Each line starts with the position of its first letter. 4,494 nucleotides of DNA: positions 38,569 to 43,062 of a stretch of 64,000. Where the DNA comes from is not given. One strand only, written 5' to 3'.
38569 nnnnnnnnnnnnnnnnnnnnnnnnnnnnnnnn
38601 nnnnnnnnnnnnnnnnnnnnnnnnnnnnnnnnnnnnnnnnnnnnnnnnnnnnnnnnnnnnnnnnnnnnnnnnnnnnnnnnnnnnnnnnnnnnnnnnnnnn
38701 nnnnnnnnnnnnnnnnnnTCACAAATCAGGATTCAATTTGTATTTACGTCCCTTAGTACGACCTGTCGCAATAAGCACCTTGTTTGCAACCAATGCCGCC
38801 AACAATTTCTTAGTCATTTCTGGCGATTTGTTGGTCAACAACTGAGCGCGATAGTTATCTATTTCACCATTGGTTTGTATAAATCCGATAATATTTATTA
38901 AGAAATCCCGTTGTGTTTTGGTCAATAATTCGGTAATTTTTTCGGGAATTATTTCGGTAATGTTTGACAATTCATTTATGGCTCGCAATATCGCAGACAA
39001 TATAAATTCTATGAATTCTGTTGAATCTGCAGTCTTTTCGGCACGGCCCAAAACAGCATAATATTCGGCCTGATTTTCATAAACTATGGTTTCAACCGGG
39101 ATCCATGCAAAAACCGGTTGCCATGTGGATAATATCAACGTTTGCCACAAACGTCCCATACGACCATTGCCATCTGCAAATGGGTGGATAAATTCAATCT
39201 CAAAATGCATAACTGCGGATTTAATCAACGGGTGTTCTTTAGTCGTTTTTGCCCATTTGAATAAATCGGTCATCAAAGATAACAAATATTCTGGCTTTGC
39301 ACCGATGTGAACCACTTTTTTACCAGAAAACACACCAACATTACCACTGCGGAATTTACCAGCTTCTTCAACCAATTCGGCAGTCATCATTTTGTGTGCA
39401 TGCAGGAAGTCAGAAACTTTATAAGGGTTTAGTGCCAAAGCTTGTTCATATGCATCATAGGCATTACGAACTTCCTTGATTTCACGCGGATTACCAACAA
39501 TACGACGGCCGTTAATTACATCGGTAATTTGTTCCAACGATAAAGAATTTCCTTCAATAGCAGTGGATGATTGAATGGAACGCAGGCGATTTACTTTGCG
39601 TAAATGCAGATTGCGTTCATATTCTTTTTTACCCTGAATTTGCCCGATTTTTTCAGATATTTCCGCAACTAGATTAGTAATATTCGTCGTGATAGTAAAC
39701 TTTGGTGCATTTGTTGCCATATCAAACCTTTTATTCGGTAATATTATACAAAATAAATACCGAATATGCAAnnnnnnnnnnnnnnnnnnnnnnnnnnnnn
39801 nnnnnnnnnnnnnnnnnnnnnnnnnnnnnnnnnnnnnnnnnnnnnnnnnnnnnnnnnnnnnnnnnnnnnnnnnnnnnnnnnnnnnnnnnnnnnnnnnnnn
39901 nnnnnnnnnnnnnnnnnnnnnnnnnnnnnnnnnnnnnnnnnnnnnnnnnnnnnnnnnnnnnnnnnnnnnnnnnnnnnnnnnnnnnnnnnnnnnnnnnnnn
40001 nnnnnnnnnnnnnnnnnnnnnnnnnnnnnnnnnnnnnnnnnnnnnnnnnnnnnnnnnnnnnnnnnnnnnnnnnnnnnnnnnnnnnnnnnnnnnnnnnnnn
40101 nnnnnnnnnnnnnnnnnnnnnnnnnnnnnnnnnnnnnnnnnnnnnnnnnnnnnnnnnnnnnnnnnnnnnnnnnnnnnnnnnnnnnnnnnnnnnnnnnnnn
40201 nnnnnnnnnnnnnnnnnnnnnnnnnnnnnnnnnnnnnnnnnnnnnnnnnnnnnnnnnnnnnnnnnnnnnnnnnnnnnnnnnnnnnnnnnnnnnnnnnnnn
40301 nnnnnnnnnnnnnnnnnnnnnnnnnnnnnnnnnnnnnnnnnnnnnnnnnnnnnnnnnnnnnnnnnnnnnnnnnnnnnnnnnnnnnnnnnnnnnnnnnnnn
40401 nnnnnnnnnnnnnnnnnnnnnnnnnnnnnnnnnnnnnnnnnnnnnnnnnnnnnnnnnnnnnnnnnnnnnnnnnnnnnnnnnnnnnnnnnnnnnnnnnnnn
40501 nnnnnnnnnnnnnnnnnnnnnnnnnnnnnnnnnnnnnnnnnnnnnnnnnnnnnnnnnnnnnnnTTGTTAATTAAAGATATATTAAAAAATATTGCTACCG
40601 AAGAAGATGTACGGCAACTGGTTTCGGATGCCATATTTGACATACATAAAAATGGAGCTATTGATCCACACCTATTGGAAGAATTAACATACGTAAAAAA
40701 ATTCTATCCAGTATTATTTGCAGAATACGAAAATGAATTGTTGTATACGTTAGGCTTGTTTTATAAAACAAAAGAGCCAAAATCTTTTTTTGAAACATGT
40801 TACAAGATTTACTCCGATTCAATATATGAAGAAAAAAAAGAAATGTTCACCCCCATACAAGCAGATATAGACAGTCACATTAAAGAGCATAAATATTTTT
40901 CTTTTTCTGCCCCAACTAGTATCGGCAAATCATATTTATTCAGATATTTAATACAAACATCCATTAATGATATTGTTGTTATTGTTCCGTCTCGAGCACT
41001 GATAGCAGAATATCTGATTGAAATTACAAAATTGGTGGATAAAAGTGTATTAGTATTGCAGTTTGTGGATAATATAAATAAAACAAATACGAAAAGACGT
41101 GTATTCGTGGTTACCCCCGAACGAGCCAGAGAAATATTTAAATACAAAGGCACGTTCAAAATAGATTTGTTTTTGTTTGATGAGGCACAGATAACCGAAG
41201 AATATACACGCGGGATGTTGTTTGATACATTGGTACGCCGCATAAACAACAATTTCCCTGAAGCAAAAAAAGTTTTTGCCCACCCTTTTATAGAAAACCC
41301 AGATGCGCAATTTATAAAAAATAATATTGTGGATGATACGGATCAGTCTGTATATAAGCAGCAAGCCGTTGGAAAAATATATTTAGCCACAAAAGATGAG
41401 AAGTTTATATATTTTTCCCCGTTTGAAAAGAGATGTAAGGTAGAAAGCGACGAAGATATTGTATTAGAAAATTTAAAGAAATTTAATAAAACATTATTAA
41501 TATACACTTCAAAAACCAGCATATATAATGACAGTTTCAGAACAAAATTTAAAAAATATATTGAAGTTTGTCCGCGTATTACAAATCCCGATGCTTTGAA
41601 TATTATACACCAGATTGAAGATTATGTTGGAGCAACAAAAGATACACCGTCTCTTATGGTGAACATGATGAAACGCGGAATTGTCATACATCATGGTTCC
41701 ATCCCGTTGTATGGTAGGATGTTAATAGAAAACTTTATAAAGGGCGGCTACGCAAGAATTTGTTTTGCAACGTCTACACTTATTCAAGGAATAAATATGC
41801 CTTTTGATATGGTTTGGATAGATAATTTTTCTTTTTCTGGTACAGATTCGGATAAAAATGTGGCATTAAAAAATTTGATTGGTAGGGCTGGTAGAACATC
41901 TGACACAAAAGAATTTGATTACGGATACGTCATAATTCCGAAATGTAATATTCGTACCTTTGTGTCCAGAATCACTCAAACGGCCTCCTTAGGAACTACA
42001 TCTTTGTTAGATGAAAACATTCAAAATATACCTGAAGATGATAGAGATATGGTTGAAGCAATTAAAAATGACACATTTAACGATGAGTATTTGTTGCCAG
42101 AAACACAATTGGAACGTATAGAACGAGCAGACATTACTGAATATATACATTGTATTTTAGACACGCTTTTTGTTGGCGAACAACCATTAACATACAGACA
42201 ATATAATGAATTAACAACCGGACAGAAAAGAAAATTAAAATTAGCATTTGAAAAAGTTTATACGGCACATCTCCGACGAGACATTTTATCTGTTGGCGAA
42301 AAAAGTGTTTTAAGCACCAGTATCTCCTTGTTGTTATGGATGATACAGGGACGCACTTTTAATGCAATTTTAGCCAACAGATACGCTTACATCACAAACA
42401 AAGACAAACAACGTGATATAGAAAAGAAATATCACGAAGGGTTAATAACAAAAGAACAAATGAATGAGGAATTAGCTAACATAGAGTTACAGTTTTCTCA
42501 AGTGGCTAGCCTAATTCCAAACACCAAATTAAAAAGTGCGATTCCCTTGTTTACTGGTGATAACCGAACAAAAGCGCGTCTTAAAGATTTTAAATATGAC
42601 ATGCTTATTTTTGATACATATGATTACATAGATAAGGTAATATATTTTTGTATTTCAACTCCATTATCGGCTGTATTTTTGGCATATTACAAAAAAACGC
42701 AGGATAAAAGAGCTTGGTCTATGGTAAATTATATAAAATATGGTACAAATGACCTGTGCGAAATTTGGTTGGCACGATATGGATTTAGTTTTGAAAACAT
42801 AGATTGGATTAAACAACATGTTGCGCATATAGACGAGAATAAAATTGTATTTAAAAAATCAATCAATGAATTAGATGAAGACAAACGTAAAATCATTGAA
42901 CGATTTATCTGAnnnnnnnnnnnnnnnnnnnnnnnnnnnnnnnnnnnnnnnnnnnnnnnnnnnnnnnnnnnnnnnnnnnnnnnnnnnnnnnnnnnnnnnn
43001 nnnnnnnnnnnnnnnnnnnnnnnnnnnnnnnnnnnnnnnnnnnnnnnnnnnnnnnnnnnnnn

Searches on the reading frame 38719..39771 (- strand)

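Call 57: search_protein_families(library=pfam, proteins=[window:38719-39771:-], max_evalue=1e-8)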
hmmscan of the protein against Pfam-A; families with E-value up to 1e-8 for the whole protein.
window:38719-39771:- (350 aa): 1 family
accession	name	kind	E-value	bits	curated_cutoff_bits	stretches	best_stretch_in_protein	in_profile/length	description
PF02661.23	Fic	-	2.2e-19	70.5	24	1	119-214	4-93/93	Fic/DOC family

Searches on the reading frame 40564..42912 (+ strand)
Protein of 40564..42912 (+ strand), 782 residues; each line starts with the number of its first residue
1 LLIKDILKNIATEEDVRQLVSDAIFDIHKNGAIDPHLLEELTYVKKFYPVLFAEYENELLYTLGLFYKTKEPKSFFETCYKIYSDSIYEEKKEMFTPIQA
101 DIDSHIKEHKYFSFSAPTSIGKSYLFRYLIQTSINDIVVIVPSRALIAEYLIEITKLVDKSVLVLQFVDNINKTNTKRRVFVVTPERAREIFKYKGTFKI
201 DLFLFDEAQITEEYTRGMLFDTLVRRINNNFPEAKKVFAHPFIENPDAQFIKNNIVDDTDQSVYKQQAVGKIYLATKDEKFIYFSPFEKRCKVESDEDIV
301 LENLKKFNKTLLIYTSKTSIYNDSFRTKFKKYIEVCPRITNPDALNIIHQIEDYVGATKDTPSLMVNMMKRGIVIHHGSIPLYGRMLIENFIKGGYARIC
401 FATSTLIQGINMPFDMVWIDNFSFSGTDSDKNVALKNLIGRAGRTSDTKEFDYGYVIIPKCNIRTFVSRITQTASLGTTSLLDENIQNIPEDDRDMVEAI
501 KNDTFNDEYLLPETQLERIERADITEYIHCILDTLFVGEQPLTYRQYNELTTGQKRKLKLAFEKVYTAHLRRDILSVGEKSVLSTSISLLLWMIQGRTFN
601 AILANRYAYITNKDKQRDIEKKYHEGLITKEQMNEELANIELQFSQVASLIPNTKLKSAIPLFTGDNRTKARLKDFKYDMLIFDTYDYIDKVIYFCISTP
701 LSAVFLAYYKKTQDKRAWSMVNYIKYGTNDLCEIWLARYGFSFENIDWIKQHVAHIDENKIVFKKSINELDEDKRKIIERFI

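Call 57: search_protein_families(library=pfam, proteins=[window:40564-42912:+], max_evalue=1e-8)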
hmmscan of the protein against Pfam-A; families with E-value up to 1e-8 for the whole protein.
window:40564-42912:+ (782 aa): 1 family
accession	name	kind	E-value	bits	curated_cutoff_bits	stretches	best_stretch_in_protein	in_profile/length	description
PF00270.35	DEAD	-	3.7e-10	40.2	26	1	96-232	1-148/167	DEAD/DEAH box helicase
